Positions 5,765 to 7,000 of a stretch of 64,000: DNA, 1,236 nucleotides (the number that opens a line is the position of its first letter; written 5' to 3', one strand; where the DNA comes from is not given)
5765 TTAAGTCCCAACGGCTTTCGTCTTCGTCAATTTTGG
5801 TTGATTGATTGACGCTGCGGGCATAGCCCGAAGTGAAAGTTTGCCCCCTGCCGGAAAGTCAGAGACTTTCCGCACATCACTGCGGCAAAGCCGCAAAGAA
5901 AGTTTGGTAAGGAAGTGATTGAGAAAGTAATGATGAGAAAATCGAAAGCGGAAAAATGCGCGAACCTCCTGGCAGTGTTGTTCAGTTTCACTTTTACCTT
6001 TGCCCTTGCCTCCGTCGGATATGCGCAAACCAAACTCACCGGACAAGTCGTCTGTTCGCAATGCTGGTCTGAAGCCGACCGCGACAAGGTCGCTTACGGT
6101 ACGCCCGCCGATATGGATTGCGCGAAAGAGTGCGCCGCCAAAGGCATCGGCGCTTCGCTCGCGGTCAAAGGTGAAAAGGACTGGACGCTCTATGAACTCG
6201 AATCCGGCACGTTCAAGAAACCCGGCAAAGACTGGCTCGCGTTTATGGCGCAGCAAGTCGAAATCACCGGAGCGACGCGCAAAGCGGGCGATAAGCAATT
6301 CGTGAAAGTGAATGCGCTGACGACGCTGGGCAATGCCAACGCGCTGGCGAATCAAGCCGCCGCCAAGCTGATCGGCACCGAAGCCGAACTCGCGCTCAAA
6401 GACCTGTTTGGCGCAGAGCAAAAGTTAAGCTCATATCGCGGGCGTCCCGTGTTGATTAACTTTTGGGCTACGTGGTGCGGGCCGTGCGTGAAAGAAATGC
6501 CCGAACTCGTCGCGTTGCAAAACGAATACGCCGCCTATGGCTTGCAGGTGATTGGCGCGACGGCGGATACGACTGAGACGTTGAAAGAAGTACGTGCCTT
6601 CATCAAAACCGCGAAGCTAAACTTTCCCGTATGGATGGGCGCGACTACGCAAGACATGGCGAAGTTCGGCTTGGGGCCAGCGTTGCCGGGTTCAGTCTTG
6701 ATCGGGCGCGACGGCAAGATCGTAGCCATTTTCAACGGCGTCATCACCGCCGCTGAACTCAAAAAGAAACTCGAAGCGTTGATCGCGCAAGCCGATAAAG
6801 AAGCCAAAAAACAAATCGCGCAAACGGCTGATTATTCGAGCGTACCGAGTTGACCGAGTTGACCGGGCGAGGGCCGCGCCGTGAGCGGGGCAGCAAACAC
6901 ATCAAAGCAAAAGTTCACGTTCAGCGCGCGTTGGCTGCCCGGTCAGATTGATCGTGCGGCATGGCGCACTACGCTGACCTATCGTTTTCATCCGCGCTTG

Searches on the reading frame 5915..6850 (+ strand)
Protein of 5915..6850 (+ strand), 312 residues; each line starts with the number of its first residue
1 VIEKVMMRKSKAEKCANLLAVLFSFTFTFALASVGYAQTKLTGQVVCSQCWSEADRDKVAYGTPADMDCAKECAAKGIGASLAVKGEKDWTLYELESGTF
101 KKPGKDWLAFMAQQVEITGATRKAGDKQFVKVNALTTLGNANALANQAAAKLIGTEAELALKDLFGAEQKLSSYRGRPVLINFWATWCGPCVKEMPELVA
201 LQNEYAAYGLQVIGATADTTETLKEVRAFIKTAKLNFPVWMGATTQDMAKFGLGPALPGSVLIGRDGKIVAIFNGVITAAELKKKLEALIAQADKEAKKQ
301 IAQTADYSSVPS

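Call 67: search_protein_families(library=pfam, proteins=[window:5915-6850:+], max_evalue=0.001)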
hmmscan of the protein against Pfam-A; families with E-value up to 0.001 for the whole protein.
window:5915-6850:+ (312 aa): 5 families
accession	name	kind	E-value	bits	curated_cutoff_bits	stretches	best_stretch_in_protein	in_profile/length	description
PF00578.27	AhpC-TSA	-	3.1e-21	76.1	26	1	158-271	7-123/124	AhpC/TSA family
PF08534.16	Redoxin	-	1.7e-20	73.8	26.6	1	164-278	16-137/148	Redoxin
PF00085.26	Thioredoxin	-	2.2e-08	34.5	23.5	1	176-222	18-61/103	Thioredoxin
PF13905.12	Thioredoxin_8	-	2.7e-07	31.3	27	1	176-269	1-94/94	Thioredoxin-like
PF00255.25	GSHPx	-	1.9e-05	24.6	27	1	159-214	4-58/108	Glutathione peroxidase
